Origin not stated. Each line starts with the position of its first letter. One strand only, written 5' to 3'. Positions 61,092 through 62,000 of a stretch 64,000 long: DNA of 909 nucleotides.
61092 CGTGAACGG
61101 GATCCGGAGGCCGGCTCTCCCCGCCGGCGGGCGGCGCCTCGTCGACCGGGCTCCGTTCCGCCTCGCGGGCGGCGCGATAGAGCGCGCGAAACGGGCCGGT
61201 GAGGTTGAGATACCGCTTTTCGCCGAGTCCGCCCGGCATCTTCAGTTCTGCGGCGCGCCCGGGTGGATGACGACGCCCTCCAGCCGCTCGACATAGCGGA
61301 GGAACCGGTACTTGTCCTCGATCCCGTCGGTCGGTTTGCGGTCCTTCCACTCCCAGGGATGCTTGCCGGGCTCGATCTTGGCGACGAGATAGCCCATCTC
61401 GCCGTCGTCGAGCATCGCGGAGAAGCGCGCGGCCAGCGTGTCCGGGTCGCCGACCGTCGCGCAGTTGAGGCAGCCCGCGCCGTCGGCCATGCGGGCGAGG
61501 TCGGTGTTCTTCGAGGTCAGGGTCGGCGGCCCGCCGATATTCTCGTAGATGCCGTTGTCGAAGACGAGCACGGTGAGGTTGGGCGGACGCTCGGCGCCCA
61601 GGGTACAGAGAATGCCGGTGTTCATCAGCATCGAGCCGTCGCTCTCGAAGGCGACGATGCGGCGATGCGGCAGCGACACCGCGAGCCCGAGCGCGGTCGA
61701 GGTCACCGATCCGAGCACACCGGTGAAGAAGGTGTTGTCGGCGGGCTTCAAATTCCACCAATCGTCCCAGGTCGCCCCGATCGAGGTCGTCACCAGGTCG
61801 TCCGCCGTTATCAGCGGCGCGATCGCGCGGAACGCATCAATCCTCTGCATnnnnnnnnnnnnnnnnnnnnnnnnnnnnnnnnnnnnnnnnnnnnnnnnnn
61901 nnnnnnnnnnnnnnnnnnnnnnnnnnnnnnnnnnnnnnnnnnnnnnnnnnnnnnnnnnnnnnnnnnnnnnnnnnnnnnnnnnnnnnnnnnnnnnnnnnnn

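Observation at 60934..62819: ComDE-like split ThDP decarboxylase with coxG and a small CPCCGG-motif protein in one overlapping operon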

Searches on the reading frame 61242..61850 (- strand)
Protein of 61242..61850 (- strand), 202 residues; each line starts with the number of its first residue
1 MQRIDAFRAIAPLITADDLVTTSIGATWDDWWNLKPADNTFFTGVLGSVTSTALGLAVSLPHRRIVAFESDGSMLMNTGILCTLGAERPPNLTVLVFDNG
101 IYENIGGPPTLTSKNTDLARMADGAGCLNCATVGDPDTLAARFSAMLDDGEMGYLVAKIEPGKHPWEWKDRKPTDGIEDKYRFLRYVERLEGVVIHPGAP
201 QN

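Call 9: search_protein_families(library=pfam, proteins=[window:61242-61850:-], max_evalue=0.01)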
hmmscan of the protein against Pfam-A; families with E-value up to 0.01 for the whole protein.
window:61242-61850:- (202 aa): 1 family
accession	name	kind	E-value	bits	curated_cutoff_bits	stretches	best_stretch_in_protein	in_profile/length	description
PF02775.26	TPP_enzyme_C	-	4.4e-12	46.5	21.9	1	42-150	26-144/151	Thiamine pyrophosphate enzyme, C-terminal TPP binding domain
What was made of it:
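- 61242..61850 (-): ThDP enzyme PP (beta) subunit, 202 aa; 14-nt overlap with the Pyr gene. Pfam TPP_enzyme_C 4.4e-12 (call 9).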

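Call 10: search_protein_families(library=ncbifam, proteins=[window:61242-61850:-], max_evalue=0.01)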
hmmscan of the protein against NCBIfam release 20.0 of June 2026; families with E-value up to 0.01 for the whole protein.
window:61242-61850:- (202 aa): 19 families
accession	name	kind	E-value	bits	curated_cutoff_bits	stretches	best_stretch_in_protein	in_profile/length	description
TIGR03846.1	sulfopy_beta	equivalog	3.9e-29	101.9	221.5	1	3-167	1-164/182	sulfopyruvate decarboxylase subunit beta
NF004813.0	PRK06163.1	equivalog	4.5e-29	101.6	240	1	1-173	13-185/202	hypothetical protein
TIGR03297.1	Ppyr-DeCO2ase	equivalog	3.6e-24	85.4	312.5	1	1-186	171-359/360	phosphonopyruvate decarboxylase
NF006122.0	PRK08266.1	subfamily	4.8e-07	28.6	571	1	42-168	400-533/543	hypothetical protein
NF005760.0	PRK07586.1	equivalog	2.6e-06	26.7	363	1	44-103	385-443/514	acetolactate synthase large subunit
NF006016.1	PRK08155.1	equivalog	8e-05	21.3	870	1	43-99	405-463/554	acetolactate synthase large subunit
NF006052.0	PRK08199.1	subfamily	0.00049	18.5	539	1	43-105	414-475/559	thiamine pyrophosphate protein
NF005039.0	PRK06456.1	equivalog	0.00052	18.6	868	1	8-99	379-475/572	acetolactate synthase large subunit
NF005114.0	PRK06546.1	equivalog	0.0012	17.4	893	1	41-148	405-518/578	pyruvate dehydrogenase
NF006591.0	PRK09124.1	equivalog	0.002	16.5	792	1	41-143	405-513/574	ubiquinone-dependent pyruvate dehydrogenase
NF008821.0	PRK11869.1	equivalog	0.0024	16.8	438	1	41-112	63-134/286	2-oxoacid ferredoxin oxidoreductase subunit beta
NF006319.0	PRK08527.1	equivalog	0.0029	16.1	905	1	44-95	415-466/565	acetolactate synthase large subunit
NF005485.1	PRK07092.1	equivalog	0.0031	16.4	493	1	39-105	388-456/523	benzoylformate decarboxylase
NF006524.0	PRK08978.1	equivalog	0.0031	15.9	738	1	44-99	401-455/548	acetolactate synthase 2 catalytic subunit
TIGR04377.1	myo_inos_iolD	equivalog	0.0036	16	715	1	50-106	446-501/616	3D-(3,5/4)-trihydroxycyclohexane-1,2-dione acylhydrolase (decyclizing)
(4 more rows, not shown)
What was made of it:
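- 61242..61850 (-): TIGR03846 ComE 101.9 bits (cut-off 221.5) (call 10).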

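Call 25: find_homologous_proteins(query=window:61242-61850:-, max_evalue=1e-10)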
Query window:61242-61850:- (202 aa): 577 proteins with E <= 1e-10 among 848 candidates; the best 120 are listed.
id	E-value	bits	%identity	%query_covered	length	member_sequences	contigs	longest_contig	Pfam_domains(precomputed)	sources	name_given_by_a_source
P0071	8.6e-130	448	96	100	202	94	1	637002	PF02775.27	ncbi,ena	-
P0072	5.0e-123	426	92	100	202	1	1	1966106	PF02775.27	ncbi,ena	-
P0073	6.8e-119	413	86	100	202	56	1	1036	PF02775.27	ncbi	-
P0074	1.8e-115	402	86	100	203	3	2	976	PF02775.27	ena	-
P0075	2.1e-113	395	84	100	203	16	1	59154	PF02775.27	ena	-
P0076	3.0e-113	394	83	100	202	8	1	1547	PF02775.27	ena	-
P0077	5.8e-113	393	85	100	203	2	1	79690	PF02775.27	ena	-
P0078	7.4e-112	390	84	100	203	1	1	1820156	PF02775.27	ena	-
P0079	1.0e-111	389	84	100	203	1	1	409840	PF02775.27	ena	-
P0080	7.4e-111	387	83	100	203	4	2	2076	PF02775.27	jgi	jgi:thiamine pyrophosphate-dependent acetolactate synthase large subunit-like protein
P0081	3.7e-108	378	78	100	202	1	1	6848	PF02775.27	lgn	-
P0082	5.0e-108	377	80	100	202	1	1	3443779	PF02775.27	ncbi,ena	-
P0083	9.6e-107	373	78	100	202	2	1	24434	PF02775.27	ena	-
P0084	3.0e-106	371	78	100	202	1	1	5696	PF02775.27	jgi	-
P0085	1.7e-105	369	80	100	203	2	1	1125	PF02775.27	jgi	-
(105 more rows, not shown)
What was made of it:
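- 61242..61850 (-): 577 database clusters at E<=1e-10 (call 25).
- Some public annotations call relatives 'sulfopyruvate decarboxylase subunit beta' (call 25).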

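Call 27: find_related_loci(query=A3, collection=genome_contigs, flank=8000)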
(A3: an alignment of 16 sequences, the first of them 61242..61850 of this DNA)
Query A3 (202 aa) in genome_contigs; peptide patterns used: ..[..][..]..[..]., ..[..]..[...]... (x = any residue, [..] = any of these).
453 stretches matched a pattern; 71 encode a relative of the query (tblastn E <= 1e-3); 70 distinct loci.
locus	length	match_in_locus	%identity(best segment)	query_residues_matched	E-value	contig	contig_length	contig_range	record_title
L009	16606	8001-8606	96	1-202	1e-131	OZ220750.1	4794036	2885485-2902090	MAG: Alphaproteobacteria bacterium isolate e85b98a5-d515-444b-a553-27111d8e7dd0 genome assembly, chromosome: 1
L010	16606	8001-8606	95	1-202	1e-131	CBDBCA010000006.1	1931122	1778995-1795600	MAG: Alphaproteobacteria bacterium isolate 48c0c1bc-ee5b-4fda-b559-4fcb29a961b4 genome assembly, contig: contig_6, whole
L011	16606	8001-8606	96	1-202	2e-131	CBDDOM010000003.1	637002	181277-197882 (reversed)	MAG: Alphaproteobacteria bacterium isolate 78d396fd-9330-4943-9dc2-f94f35060de0 genome assembly, contig: contig_3, whole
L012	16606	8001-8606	95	1-202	6e-131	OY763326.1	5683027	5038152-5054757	MAG: Alphaproteobacteria bacterium isolate a2cc6ff1-66e2-439d-8a67-f3e3a687b116 genome assembly, chromosome: 1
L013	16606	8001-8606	96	1-202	2e-130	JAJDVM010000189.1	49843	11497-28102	MAG: Defluviicoccus sp. isolate jk18x22bins.41 k141_283533, whole genome shotgun sequence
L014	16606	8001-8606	94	1-202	3e-129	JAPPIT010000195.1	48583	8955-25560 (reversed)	MAG: Defluviicoccus sp. isolate RHO2_bin_2 NODE_1158_length_48583_cov_52.787442, whole genome shotgun sequence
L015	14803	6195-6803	95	1-202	8e-129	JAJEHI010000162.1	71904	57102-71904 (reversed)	MAG: Defluviicoccus sp. isolate p16x60bins.37 k141_820865, whole genome shotgun sequence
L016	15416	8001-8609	95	1-202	6e-129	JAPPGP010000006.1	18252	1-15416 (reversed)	MAG: Defluviicoccus sp. isolate RHO1_bin_59 NODE_4677_length_18252_cov_32.655328, whole genome shotgun sequence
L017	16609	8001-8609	94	1-202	4e-128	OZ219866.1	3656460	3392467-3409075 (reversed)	MAG: Alphaproteobacteria bacterium isolate 558767b7-c9c4-4971-8057-2abcdc083aa7 genome assembly, chromosome: 2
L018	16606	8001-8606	92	1-202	2e-124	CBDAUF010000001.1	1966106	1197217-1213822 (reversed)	MAG: Alphaproteobacteria bacterium isolate da7f95fe-6377-4274-8bb6-9737539f4857 genome assembly, contig: contig_1, whole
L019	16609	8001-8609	88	1-202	2e-120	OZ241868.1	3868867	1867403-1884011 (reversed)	MAG: Alphaproteobacteria bacterium isolate b4ae9bc1-5738-42e5-b173-7ca6ead8d003 genome assembly, chromosome: 1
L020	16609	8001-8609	84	1-202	8e-116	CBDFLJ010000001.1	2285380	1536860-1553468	MAG: Alphaproteobacteria bacterium isolate 1b7322cf-0fa0-4cdd-8357-c9917fa2ed58 genome assembly, contig: contig_1, whole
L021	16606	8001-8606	83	1-202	3e-114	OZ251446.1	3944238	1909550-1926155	MAG: Alphaproteobacteria bacterium isolate 4a82845b-346e-4bd1-b170-acd391575f3a genome assembly, chromosome: 1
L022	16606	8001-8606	80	1-202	2e-111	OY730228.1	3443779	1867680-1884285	MAG: Alphaproteobacteria bacterium isolate 64c7ca25-a9be-4dae-95e9-b727d493ec1e genome assembly, chromosome: 1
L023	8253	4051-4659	80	1-202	6e-109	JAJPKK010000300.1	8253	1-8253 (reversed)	MAG: Hyphomicrobiales bacterium isolate Centralia_MAG_73 k107_12881177, whole genome shotgun sequence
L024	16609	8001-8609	76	1-202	1e-107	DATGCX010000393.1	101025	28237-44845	MAG TPA_asm: Xanthobacteraceae bacterium isolate SMAG_U9659 k141_1250484, whole genome shotgun sequence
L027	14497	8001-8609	75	1-202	4e-102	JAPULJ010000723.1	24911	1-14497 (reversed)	MAG: Alphaproteobacteria bacterium isolate KW1-S21_141 KW1-S21_141_cg723, whole genome shotgun sequence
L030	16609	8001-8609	70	1-202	4e-101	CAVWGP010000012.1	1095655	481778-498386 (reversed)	MAG: uncultured Alphaproteobacteria bacterium isolate MFD04651.bin.1.173 genome assembly, contig: contig_7094, whole gen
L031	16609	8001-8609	70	1-202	2e-100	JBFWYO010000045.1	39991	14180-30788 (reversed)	MAG: Alphaproteobacteria bacterium isolate CA_2019_TPBS_166 NODE_5614_length_39991_cov_4.668824_TPBS, whole genome shotg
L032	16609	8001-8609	73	1-202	6e-100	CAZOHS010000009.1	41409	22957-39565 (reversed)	MAG TPA_asm: uncultured Rhodospirillaceae bacterium isolate SRP092796_co6_81 genome assembly, contig: NODE_538_length_41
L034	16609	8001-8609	72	1-202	2e-99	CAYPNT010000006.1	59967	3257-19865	MAG TPA_asm: uncultured Rhodospirillaceae bacterium isolate SRP077602_co4_777 genome assembly, contig: NODE_675_length_5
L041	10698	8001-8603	58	1-196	3e-70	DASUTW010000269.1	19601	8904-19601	MAG TPA_asm: Actinomycetota bacterium isolate SMAG_U1773 k141_88582, whole genome shotgun sequence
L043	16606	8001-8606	95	1-202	6e-130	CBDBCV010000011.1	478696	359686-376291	MAG: Alphaproteobacteria bacterium isolate 0a395d48-fa07-49d0-ad8e-9481763700a5 genome assembly, contig: contig_11, whol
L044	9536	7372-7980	43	1-201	1e-48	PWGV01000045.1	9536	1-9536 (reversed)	MAG: Halobacteroidaceae bacterium isolate T1Sed10_148 T1-Sed10-C8445, whole genome shotgun sequence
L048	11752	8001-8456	37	35-188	4e-25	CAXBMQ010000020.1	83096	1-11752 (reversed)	MAG TPA_asm: uncultured Rhodospirillaceae bacterium isolate ERR2762121_concoct_63 genome assembly, contig: ERZ3421540.56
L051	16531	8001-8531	34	1-184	2e-24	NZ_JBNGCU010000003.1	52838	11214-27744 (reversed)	MAG: Methanocrinis sp. isolate E05-008 bin44.fa-3, whole genome shotgun sequence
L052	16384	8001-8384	40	31-160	2e-24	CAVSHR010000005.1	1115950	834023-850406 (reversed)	MAG: uncultured delta proteobacterium isolate MFD05684.bin.2.48 genome assembly, contig: contig_15342, whole genome shot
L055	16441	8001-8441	36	35-183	1e-23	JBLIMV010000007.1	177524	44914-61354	MAG: Paracoccaceae bacterium isolate 3300053785_58 Ga0535658_0000032, whole genome shotgun sequence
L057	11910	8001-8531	34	1-184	5e-23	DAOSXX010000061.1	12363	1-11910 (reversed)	MAG TPA_asm: Methanothrix sp. isolate AMR_MDS_2100 NODE_3245_length_12363_cov_51.912415, whole genome shotgun sequence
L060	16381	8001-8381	36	42-169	3e-21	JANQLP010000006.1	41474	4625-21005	MAG: Hyphomicrobiales bacterium isolate PL25a_bin.62 k99_3581301, whole genome shotgun sequence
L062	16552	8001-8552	33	1-184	2e-20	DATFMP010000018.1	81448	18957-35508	MAG TPA_asm: bacterium isolate SMAG_U9228 k141_413006, whole genome shotgun sequence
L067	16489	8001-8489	30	19-183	9e-19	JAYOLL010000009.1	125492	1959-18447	MAG: Rhodospirillales bacterium isolate 139571_S172_metabat_bins_sspec.tsv.033 NODE_61_length_125492_cov_10.805042, whol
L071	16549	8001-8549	31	1-185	7e-18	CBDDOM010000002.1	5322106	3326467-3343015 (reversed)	MAG: Alphaproteobacteria bacterium isolate 78d396fd-9330-4943-9dc2-f94f35060de0 genome assembly, contig: contig_2, whole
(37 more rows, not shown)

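Call 43: search_solved_structures(query=window:61242-61850:-, max_evalue=0.001)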
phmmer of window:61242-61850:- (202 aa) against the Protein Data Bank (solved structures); distinct sequences matched with E-value up to 0.001: 2.
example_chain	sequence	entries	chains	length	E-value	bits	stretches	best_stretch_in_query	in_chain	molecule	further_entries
9u8q_G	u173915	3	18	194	6.7e-16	61.5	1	8-113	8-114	Thiamine pyrophosphate enzyme TPP-binding domain-containing protein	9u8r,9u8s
9iz3_B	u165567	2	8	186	1.7e-13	53.7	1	5-119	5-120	Putative phosphonopyruvate decarboxylase beta subunit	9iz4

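Call 53: search_protein_families(library=ncbifam, proteins=[L032:5053-7383:+, L032:2908-3606:+, L032:2626-2898:+, L024:5440-6549:+], max_evalue=0.00001)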
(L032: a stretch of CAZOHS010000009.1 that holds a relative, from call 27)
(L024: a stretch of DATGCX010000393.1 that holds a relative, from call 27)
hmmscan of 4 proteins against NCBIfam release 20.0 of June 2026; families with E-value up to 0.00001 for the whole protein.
L032:5053-7383:+ (776 aa): 13 families
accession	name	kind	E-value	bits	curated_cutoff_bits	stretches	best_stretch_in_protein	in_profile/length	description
TIGR03194.1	4hydrxCoA_A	equivalog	9.1e-169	563.3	994.55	1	14-764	1-744/746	4-hydroxybenzoyl-CoA reductase subunit alpha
NF043082.1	XdhA_XDHase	equivalog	6.4e-166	553.6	780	1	10-766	1-752/758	xanthine dehydrogenase subunit XdhA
NF007426.0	PRK09970.1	equivalog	1.5e-157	525.9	916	1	9-765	5-754/761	xanthine dehydrogenase molybdenum-binding subunit XdhA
TIGR03196.1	pucD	equivalog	1.5e-143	480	783.65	1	12-764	5-756/763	xanthine dehydrogenase subunit D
TIGR03311.1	Se_dep_XDH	equivalog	9.1e-125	417.7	830.45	2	8-553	159-687/848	selenium-dependent xanthine dehydrogenase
NF045668.1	pterin_aldehy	equivalog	3.4e-120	402.7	1100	2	10-538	175-712/905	molybdopterin-dependent aldehyde oxidoreductase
NF041018.1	glyceraldDH_alpha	equivalog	9.5e-120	401.2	790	1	10-763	3-741/741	glyceraldehyde dehydrogenase subunit alpha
TIGR02965.1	xanthine_xdhB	equivalog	7.4e-115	384.8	849.5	1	19-766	10-754/758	xanthine dehydrogenase molybdopterin binding subunit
NF040766.1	CODH_aero_grp5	exception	1.6e-103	347.4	950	2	9-583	4-592/785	aerobic carbon-monoxide dehydrogenase large subunit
NF041671.1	peri_hyde_PaoC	equivalog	1.2e-98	331.4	1180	2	10-550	18-539/735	aldehyde oxidoreductase molybdenum-binding subunit PaoC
TIGR02416.1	CO_dehy_Mo_lg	equivalog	4.3e-95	319.5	991.15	1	24-748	7-750/770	aerobic carbon-monoxide dehydrogenase large subunit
TIGR03313.1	Se_sel_red_Mo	hypoth_equivalog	1.2e-89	301.2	1101.9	2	172-766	361-949/951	molybdopterin-dependent oxidoreductase Mo/Fe-S-binding subunit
TIGR02969.1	mam_aldehyde_ox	subfamily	3.4e-73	246.8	1912.3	1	7-764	573-1299/1330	aldehyde oxidase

L032:2908-3606:+ (232 aa): 4 families
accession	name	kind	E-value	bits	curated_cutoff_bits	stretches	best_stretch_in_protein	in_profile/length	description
TIGR03614.1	RutB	equivalog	2.1e-19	70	377.95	1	27-228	11-222/226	pyrimidine utilization protein B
NF008517.0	PRK11440.1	equivalog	4.1e-17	62.7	195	1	26-224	3-187/188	hydrolase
NF050097.1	BiurAmidohydBiuH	equivalog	2.8e-14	53.1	370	1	26-216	13-212/221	biuret amidohydrolase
NF008623.0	PRK11609.1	equivalog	3.8e-07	30.1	174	0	148-206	133-193/213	bifunctional nicotinamidase/pyrazinamidase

L032:2626-2898:+ (90 aa): 1 family
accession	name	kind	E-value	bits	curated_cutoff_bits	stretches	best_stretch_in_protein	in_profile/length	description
NF042974.2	AcphenoCarb_ApcB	equivalog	4.7e-06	26.5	250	0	4-85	6-96/128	acetophenone carboxylase subunit beta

L024:5440-6549:+ (369 aa): 3 families
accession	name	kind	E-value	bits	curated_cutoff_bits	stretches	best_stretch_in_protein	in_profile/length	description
TIGR01728.1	SsuA_fam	subfamily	5.7e-16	58.6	163.5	1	81-342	24-278/290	aliphatic sulfonate ABC transporter substrate-binding protein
TIGR01729.1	taurine_ABC_bnd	equivalog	1e-07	31.7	304.25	1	80-290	21-219/300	taurine ABC transporter substrate-binding protein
NF008553.0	PRK11480.1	equivalog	2.9e-07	30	490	1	79-301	44-252/320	taurine ABC transporter substrate-binding protein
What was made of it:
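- The ABC binding protein in several distant loci is weakly SsuA/TauA-like, 58.6 bits against a cut-off of 163.5 (call 53).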

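Call 55: search_protein_families(library=ncbifam, proteins=[L048:7875-8465:+, L051:8001-8564:+, L052:7911-8498:+, L055:7875-8465:+, L057:8001-8564:+, L060:7872-8444:+, L062:8001-8570:+, L067:7932-8525:+, L071:7986-8585:+, L044:7372-7986:+], max_evalue=1e-15)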
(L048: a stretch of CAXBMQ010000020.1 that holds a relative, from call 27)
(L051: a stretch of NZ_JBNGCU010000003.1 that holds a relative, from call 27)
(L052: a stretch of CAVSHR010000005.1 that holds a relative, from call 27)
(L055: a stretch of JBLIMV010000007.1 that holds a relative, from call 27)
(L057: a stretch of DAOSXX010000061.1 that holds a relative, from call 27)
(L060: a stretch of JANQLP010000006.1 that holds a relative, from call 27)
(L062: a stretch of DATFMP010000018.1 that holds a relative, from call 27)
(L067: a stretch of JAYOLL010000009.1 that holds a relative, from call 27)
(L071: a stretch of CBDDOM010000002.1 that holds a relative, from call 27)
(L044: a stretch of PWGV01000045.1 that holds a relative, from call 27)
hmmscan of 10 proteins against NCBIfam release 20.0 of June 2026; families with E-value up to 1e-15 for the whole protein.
L048:7875-8465:+ (196 aa): 3 families
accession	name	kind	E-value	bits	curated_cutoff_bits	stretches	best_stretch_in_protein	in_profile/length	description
TIGR03846.1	sulfopy_beta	equivalog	1.6e-32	112.9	221.5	1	51-193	40-181/182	sulfopyruvate decarboxylase subunit beta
TIGR03297.1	Ppyr-DeCO2ase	equivalog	2.5e-27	95.9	312.5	1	46-179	213-345/360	phosphonopyruvate decarboxylase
NF004813.0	PRK06163.1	equivalog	3.6e-27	95.4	240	1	28-193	33-196/202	hypothetical protein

L051:8001-8564:+ (187 aa): 3 families
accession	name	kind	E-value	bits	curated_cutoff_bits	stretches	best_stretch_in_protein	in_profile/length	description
TIGR03846.1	sulfopy_beta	equivalog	8.4e-70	234.4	221.5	1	3-179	1-180/182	sulfopyruvate decarboxylase subunit beta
TIGR03297.1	Ppyr-DeCO2ase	equivalog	8.8e-45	153.3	312.5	1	1-178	171-358/360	phosphonopyruvate decarboxylase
NF004813.0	PRK06163.1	equivalog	7.1e-44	149.9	240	1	17-178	28-194/202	hypothetical protein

L052:7911-8498:+ (195 aa): 3 families
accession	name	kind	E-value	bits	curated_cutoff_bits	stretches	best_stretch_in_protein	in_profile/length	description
NF004813.0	PRK06163.1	equivalog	3.1e-31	108.7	240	1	7-166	20-181/202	hypothetical protein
TIGR03846.1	sulfopy_beta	equivalog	2.8e-28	99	221.5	1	14-183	12-179/182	sulfopyruvate decarboxylase subunit beta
TIGR03297.1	Ppyr-DeCO2ase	equivalog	5.5e-23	81.6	312.5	1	45-161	221-338/360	phosphonopyruvate decarboxylase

L055:7875-8465:+ (196 aa): 3 families
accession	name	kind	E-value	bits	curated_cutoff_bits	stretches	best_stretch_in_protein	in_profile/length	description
TIGR03846.1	sulfopy_beta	equivalog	3.5e-32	111.8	221.5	1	51-191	40-179/182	sulfopyruvate decarboxylase subunit beta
TIGR03297.1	Ppyr-DeCO2ase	equivalog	1.2e-27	96.9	312.5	1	46-179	213-345/360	phosphonopyruvate decarboxylase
NF004813.0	PRK06163.1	equivalog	1.1e-26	93.8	240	1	28-191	33-194/202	hypothetical protein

L057:8001-8564:+ (187 aa): 3 families
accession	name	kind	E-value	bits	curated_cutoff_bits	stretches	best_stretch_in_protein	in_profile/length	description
TIGR03846.1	sulfopy_beta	equivalog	9.5e-70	234.2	221.5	1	3-179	1-180/182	sulfopyruvate decarboxylase subunit beta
TIGR03297.1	Ppyr-DeCO2ase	equivalog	6.9e-46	156.9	312.5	1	1-177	171-357/360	phosphonopyruvate decarboxylase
NF004813.0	PRK06163.1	equivalog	8.3e-43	146.4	240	1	17-178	28-194/202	hypothetical protein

L060:7872-8444:+ (190 aa): 3 families
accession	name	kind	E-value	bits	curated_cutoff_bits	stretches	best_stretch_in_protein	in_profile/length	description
TIGR03846.1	sulfopy_beta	equivalog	1.3e-37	129.5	221.5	1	4-184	1-179/182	sulfopyruvate decarboxylase subunit beta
TIGR03297.1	Ppyr-DeCO2ase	equivalog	2.4e-31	109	312.5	1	35-176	210-350/360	phosphonopyruvate decarboxylase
NF004813.0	PRK06163.1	equivalog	1.9e-30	106.1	240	1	36-184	47-194/202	hypothetical protein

L062:8001-8570:+ (189 aa): 3 families
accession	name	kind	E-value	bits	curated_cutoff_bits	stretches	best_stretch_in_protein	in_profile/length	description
NF004813.0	PRK06163.1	equivalog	4.1e-39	134.4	240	1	1-188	13-197/202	hypothetical protein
TIGR03846.1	sulfopy_beta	equivalog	3.6e-37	128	221.5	1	5-186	3-180/182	sulfopyruvate decarboxylase subunit beta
TIGR03297.1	Ppyr-DeCO2ase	equivalog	7e-37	127.3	312.5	1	5-184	175-357/360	phosphonopyruvate decarboxylase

L067:7932-8525:+ (197 aa): 3 families
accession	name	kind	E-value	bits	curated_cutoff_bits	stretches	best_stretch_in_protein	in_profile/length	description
TIGR03846.1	sulfopy_beta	equivalog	7.6e-31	107.4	221.5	1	8-166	1-157/182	sulfopyruvate decarboxylase subunit beta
TIGR03297.1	Ppyr-DeCO2ase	equivalog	7.2e-27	94.3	312.5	1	34-169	200-338/360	phosphonopyruvate decarboxylase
NF004813.0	PRK06163.1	equivalog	8.3e-27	94.2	240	1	46-187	53-193/202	hypothetical protein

L071:7986-8585:+ (199 aa): 3 families
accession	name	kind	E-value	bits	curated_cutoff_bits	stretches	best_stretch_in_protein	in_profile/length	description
TIGR03846.1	sulfopy_beta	equivalog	1.5e-33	116.2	221.5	1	8-189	1-180/182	sulfopyruvate decarboxylase subunit beta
TIGR03297.1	Ppyr-DeCO2ase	equivalog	8.9e-30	103.9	312.5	1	8-188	173-358/360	phosphonopyruvate decarboxylase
NF004813.0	PRK06163.1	equivalog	2.8e-29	102.3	240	1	46-188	53-194/202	hypothetical protein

L044:7372-7986:+ (204 aa): 3 families
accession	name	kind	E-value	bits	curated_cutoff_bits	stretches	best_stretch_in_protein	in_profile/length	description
TIGR03846.1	sulfopy_beta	equivalog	1.3e-26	93.6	221.5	1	4-163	2-157/182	sulfopyruvate decarboxylase subunit beta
NF004813.0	PRK06163.1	equivalog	6.2e-26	91.3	240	1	1-173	13-183/202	hypothetical protein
TIGR03297.1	Ppyr-DeCO2ase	equivalog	3.7e-25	88.7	312.5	1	9-189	179-360/360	phosphonopyruvate decarboxylase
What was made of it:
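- On ComDE sulfopyruvate decarboxylase (TIGR03845 / TIGR03846): Positive control: Methanothrix and Methanocrinis ComE score 234 (call 55).
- Scores are about half the equivalog cut-offs, while methanogen ComE passes at 234 bits (calls 10, 55).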
